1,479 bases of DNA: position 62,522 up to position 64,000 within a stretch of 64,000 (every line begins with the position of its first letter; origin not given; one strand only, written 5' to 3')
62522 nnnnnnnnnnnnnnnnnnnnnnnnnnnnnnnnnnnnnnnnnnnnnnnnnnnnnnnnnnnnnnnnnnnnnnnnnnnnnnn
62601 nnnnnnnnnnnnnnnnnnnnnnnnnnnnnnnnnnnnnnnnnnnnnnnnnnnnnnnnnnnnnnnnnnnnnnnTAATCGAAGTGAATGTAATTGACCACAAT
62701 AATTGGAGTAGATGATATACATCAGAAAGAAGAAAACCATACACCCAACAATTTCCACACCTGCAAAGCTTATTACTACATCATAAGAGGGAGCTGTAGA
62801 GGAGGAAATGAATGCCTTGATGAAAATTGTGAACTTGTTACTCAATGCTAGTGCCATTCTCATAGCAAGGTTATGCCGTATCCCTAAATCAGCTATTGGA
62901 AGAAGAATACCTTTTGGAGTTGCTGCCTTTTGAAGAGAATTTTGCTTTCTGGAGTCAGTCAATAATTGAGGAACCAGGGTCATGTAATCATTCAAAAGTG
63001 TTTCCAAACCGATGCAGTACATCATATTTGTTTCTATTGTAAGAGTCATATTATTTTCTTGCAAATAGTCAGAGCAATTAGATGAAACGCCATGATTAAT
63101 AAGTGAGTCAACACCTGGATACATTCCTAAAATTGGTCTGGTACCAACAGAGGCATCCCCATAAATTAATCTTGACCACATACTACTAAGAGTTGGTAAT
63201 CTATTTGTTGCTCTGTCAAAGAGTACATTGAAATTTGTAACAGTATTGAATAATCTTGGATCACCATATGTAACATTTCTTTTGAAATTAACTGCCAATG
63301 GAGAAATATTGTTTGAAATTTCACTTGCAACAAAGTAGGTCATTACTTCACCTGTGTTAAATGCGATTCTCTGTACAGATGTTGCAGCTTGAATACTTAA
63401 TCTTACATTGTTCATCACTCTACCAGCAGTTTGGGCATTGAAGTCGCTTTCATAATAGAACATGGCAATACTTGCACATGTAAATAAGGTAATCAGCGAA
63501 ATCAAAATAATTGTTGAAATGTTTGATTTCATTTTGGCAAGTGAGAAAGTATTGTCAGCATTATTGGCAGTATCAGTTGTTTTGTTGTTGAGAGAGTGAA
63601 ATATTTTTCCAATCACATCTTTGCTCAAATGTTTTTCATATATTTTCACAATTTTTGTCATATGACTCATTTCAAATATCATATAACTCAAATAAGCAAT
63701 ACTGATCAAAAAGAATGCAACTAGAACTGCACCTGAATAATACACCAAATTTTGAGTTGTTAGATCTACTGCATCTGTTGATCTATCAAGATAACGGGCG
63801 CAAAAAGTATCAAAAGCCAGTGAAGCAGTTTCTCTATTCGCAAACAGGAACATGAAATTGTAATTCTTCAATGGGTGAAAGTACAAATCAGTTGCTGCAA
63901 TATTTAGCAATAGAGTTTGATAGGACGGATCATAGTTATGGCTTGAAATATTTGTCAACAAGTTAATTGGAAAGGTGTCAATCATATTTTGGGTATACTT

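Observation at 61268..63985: Adenylyl cyclase with a TM-flanked extracellular sensor domain and an intracellular PAS domain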

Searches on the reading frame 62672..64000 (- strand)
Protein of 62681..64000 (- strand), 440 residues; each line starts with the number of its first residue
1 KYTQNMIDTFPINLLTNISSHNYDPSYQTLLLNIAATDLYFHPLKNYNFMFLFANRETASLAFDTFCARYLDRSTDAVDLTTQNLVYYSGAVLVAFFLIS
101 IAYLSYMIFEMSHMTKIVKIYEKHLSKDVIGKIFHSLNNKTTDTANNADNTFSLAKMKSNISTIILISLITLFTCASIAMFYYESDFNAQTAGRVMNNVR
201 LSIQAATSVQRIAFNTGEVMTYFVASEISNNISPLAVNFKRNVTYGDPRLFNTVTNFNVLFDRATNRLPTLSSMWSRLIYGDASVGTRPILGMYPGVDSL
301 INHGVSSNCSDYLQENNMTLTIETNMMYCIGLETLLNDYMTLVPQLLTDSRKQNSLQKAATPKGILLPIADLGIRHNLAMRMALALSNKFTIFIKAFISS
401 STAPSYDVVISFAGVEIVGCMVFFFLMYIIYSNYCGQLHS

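Call 11: find_homologous_proteins(query=window:62681-64000:-, max_evalue=0.01)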
Query window:62681-64000:-: 6393 candidates shared short words with the query, none scored E <= 0.01.

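Call 25: search_protein_representatives(alignment_id=A3)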
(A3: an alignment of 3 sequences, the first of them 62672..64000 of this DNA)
Query: 3 sequences, 443 profile positions. Proteins with E-value up to 0.001 (for the whole library): 62; up to 1e-10: 42; up to 1e-30: 10. The best 62 are listed.
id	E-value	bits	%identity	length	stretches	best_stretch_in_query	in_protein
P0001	1.2e-252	854.9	-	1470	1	1-443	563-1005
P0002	3.1e-234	794.3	-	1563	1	1-442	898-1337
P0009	4.4e-131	454.3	-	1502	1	3-443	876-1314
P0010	1.0e-69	252.1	-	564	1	97-443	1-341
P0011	8.2e-59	216.1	-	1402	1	2-442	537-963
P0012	1.9e-57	211.6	-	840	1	10-440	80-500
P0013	2.2e-43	165.3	-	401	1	119-442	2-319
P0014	1.9e-40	155.6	-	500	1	2-317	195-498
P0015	2.2e-35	138.9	-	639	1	1-298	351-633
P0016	9.4e-31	123.6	-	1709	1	38-442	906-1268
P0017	1.9e-30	122.6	-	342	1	8-235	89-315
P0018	1.1e-29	120.2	-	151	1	54-185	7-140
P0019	7.1e-29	117.4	-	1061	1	276-442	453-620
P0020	3.9e-27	111.7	-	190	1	5-142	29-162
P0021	1.9e-26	109.4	-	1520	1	39-442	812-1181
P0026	5.7e-22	94.7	-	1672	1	38-440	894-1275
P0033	1.5e-15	73.5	-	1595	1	41-310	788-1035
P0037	4.5e-14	68.7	-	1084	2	44-223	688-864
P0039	8.7e-14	67.7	-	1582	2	36-221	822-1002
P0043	1.0e-12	64.2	-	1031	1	22-219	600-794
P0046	5.1e-12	61.9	-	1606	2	29-205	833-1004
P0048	7.5e-11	58.1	-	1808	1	41-317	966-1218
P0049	1.1e-10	57.6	-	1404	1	44-443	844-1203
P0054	8.0e-10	54.7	-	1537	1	36-181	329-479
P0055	2.0e-09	53.3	-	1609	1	37-443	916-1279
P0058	1.2e-07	47.5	-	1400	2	39-218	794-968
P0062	2.2e-06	43.4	-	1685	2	33-199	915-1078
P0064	8.8e-06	41.3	-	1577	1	30-220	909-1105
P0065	1.6e-05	40.5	-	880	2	45-219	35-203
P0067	1.0e-04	37.8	-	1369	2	38-187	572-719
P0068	8.2e-04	34.8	-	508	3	89-222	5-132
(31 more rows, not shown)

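Call 28: list_cluster_members(proteins=[P0009, P0011, P0016, P0021, P0026, P0033, P0039, P0048, P0054, P0067])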
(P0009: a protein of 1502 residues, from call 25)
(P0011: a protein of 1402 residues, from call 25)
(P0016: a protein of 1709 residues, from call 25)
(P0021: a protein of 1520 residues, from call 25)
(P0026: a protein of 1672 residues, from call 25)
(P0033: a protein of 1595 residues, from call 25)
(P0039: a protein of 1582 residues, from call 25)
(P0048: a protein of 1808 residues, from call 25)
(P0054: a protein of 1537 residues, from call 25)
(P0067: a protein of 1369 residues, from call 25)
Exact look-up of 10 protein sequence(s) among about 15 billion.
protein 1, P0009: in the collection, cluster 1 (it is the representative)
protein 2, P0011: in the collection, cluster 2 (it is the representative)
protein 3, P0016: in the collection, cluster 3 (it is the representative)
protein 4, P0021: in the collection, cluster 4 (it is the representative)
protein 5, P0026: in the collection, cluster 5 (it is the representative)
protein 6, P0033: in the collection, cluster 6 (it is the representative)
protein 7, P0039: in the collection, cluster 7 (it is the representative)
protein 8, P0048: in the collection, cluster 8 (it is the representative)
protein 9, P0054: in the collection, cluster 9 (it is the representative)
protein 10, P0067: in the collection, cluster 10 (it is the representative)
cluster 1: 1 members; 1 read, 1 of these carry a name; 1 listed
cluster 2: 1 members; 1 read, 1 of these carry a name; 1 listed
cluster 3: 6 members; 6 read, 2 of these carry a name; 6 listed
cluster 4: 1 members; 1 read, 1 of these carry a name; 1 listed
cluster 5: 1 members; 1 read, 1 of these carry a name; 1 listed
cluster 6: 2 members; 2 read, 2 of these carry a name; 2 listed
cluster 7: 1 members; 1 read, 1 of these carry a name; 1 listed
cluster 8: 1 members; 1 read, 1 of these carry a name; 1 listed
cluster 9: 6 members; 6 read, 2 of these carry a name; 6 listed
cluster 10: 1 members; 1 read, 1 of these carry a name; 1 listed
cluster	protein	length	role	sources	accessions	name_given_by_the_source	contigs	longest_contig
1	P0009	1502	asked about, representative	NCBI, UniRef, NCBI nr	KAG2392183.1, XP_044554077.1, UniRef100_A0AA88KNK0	hypothetical protein C9374_012435 [Naegleria lovaniensis] | PAS domain-containing protein n=1 Tax=Naegleria lovaniensis TaxID=51637 ... | uncharacterized protein C9374_012435 [Naegleria lovaniensis]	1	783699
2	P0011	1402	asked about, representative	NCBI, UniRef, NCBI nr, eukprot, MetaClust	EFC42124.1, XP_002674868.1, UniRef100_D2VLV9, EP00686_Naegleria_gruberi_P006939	predicted protein [Naegleria gruberi] | Predicted protein n=1 Tax=Naegleria gruberi TaxID=5762 RepID=D2VLV9_NAEGR | uncharacterized protein NAEGRDRAFT_69917 [Naegleria gruberi]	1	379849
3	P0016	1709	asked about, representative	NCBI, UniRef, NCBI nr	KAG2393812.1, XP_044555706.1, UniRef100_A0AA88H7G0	hypothetical protein C9374_003576 [Naegleria lovaniensis] | Adenylate and Guanylate cyclase catalytic domain containing protein n=1 Tax=Naegleria ... | uncharacterized protein C9374_003576 [Naegleria lovaniensis]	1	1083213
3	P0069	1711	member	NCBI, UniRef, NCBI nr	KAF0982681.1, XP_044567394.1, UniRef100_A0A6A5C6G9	hypothetical protein FDP41_011611 [Naegleria fowleri] | Guanylate cyclase domain-containing protein n=1 Tax=Naegleria fowleri TaxID=5763 ... | uncharacterized protein FDP41_011611 [Naegleria fowleri]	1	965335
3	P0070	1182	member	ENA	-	-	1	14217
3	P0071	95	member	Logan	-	-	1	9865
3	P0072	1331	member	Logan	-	-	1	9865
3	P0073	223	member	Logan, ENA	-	-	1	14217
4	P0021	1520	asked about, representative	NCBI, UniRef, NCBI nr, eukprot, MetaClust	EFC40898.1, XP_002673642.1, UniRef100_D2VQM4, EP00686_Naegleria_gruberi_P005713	predicted protein [Naegleria gruberi] | Predicted protein n=1 Tax=Naegleria gruberi TaxID=5762 RepID=D2VQM4_NAEGR | uncharacterized protein NAEGRDRAFT_71278 [Naegleria gruberi]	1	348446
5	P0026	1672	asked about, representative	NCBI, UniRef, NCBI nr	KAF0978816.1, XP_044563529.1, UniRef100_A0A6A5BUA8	hypothetical protein FDP41_001886 [Naegleria fowleri] | Guanylate cyclase domain-containing protein n=1 Tax=Naegleria fowleri TaxID=5763 ... | uncharacterized protein FDP41_001886 [Naegleria fowleri]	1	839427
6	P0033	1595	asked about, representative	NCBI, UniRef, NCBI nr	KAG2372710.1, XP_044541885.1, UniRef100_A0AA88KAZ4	hypothetical protein C9374_013611 [Naegleria lovaniensis] | Adenylate and Guanylate cyclase catalytic domain containing protein n=1 Tax=Naegleria ... | uncharacterized protein C9374_013611 [Naegleria lovaniensis]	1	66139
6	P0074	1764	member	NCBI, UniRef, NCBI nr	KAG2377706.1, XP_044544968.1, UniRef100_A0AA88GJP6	hypothetical protein C9374_009222 [Naegleria lovaniensis] | Adenylate and Guanylate cyclase catalytic domain containing protein n=1 Tax=Naegleria ... | uncharacterized protein C9374_009222 [Naegleria lovaniensis]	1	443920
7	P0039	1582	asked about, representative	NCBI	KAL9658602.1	hypothetical protein ABK040_006139 [Willaertia magna]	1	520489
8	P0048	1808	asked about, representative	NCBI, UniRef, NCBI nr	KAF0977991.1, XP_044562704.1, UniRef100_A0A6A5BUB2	hypothetical protein FDP41_003313 [Naegleria fowleri] | Guanylate cyclase domain-containing protein n=1 Tax=Naegleria fowleri TaxID=5763 ... | uncharacterized protein FDP41_003313 [Naegleria fowleri]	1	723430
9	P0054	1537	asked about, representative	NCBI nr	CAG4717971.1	unnamed protein product [Naegleria fowleri]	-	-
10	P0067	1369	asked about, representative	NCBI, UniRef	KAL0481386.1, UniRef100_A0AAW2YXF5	adenylate cyclase [Acrasis kona] | Adenylate cyclase n=1 Tax=Acrasis kona TaxID=1008807 RepID=A0AAW2YXF5_9EUKA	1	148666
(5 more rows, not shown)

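Call 66: list_cluster_members(proteins=[P0058, P0062, P0064, P0065, P0049, P0055, P0046, P0043, P0037, P0068])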
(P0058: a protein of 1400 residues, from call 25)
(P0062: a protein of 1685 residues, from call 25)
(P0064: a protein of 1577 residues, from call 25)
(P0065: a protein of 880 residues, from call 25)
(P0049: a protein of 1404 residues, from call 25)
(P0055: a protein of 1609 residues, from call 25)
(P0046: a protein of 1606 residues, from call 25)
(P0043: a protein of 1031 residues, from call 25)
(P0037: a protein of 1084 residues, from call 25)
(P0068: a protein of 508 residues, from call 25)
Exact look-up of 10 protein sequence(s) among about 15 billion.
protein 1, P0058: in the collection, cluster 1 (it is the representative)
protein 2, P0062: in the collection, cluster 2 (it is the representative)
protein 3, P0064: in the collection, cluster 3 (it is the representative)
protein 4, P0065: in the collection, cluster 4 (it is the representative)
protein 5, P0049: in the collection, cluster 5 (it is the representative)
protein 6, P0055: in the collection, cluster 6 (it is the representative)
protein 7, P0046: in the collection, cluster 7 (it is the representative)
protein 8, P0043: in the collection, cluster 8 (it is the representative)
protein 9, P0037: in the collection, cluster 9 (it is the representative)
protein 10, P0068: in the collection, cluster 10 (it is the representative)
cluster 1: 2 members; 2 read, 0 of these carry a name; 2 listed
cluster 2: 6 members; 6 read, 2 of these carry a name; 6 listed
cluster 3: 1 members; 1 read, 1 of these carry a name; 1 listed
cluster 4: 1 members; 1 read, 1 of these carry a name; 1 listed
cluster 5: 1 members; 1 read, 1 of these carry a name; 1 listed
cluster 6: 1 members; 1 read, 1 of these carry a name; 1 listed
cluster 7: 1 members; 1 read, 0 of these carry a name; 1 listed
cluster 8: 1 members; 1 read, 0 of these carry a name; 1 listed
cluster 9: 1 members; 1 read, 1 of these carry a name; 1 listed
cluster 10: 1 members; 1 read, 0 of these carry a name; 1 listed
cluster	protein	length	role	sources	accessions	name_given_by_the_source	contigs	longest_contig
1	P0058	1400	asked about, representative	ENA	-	-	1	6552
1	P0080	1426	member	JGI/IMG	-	-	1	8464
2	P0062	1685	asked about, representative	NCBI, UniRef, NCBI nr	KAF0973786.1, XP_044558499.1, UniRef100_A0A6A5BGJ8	hypothetical protein FDP41_007173 [Naegleria fowleri] | Adenylate and Guanylate cyclase catalytic domain containing protein n=1 Tax=Naegleria ... | uncharacterized protein FDP41_007173 [Naegleria fowleri]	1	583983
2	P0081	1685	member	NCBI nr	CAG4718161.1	unnamed protein product [Naegleria fowleri]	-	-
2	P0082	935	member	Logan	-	-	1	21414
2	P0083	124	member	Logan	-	-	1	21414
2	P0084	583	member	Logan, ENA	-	-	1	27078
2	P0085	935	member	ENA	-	-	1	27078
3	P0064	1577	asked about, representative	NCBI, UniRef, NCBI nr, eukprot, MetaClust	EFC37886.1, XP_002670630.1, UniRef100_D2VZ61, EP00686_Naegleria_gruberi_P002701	predicted protein [Naegleria gruberi] | Predicted protein n=1 Tax=Naegleria gruberi TaxID=5762 RepID=D2VZ61_NAEGR | uncharacterized protein NAEGRDRAFT_74371 [Naegleria gruberi]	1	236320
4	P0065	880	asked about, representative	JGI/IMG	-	PAS domain S-box-containing protein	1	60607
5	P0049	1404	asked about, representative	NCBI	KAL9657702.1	hypothetical protein ABK040_005055 [Willaertia magna]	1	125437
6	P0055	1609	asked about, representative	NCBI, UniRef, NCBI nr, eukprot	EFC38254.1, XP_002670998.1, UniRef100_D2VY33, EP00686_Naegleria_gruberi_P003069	predicted protein [Naegleria gruberi] | Predicted protein n=1 Tax=Naegleria gruberi TaxID=5762 RepID=D2VY33_NAEGR | uncharacterized protein NAEGRDRAFT_81665 [Naegleria gruberi]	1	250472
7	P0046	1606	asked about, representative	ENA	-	-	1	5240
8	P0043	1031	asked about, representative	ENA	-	-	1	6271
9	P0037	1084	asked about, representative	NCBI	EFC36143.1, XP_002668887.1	predicted protein, partial [Naegleria gruberi]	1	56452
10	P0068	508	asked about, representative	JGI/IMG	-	-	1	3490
